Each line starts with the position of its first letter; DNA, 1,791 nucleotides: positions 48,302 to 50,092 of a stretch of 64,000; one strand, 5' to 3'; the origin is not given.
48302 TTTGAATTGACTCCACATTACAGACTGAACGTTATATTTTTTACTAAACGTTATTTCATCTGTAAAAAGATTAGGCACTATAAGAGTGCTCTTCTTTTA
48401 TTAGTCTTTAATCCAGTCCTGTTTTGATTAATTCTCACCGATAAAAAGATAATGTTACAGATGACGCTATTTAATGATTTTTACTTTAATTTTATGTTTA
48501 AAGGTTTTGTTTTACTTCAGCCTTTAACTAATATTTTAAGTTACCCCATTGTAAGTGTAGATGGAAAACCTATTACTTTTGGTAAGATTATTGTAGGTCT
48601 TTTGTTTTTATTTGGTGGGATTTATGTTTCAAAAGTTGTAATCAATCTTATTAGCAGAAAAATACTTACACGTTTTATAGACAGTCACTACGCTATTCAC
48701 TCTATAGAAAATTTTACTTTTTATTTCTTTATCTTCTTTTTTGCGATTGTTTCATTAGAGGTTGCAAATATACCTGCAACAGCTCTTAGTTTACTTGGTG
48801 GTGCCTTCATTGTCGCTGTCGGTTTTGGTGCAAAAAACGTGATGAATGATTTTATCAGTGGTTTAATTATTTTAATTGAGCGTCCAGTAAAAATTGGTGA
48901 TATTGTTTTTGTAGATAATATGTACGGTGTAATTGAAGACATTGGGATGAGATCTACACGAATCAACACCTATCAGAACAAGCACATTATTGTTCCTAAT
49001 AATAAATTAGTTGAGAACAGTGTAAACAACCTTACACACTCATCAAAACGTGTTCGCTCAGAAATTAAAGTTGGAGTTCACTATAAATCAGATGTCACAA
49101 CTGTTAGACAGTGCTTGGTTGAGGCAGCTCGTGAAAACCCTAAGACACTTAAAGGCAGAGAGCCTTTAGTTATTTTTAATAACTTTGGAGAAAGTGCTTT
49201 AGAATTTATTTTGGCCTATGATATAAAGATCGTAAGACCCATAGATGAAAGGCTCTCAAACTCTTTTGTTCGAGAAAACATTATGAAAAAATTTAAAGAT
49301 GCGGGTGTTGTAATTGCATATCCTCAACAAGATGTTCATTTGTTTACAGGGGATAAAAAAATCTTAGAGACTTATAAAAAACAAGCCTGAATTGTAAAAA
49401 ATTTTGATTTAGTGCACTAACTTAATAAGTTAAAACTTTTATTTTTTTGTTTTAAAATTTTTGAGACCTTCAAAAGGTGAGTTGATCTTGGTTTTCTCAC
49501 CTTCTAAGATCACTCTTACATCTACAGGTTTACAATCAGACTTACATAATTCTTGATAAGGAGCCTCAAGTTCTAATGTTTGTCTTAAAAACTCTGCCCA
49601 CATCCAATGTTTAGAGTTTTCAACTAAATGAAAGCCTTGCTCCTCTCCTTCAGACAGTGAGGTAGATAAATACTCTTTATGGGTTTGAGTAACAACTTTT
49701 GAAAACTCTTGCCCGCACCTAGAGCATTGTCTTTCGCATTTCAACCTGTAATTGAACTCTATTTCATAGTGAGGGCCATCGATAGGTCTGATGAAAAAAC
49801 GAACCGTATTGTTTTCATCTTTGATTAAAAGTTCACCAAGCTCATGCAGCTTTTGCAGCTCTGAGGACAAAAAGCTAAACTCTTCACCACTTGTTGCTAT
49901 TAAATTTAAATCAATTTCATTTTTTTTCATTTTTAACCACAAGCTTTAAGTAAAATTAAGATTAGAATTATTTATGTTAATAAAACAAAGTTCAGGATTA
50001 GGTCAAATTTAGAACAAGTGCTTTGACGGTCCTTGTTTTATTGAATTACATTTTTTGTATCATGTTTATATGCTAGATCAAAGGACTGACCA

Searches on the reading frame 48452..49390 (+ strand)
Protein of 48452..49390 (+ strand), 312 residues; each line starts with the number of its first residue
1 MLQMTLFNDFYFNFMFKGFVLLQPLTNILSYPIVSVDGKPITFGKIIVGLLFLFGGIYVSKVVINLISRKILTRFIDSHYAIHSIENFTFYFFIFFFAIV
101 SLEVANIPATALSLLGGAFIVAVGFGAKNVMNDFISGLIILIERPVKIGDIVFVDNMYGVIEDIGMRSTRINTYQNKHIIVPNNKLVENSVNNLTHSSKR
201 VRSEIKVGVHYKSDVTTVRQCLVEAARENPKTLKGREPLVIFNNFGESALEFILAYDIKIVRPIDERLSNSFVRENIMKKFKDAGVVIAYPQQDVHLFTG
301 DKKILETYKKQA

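Call 11: search_protein_families(library=pfam, proteins=[window:48452-49390:+], max_evalue=0.001)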
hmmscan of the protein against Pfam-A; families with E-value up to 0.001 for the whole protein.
window:48452-49390:+ (312 aa): 2 families
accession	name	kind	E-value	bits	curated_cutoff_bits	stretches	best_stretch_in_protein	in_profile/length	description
PF00924.24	MS_channel_2nd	-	5.9e-22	78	20.2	1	129-196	1-68/68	Mechanosensitive ion channel, beta-domain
PF21082.3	MS_channel_3rd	-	4.8e-12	46.6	21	1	204-287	2-87/88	Mechanosensitive ion channel MscS, C-terminal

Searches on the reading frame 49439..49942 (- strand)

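Call 11: search_protein_families(library=pfam, proteins=[window:49439-49942:-], max_evalue=0.001)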
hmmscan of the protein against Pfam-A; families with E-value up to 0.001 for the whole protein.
window:49439-49942:- (167 aa): 1 family
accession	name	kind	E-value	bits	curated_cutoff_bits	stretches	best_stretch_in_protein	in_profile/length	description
PF02620.22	YceD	-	1.6e-07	31.8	33.2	1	62-164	2-119/119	Large ribosomal RNA subunit accumulation protein YceD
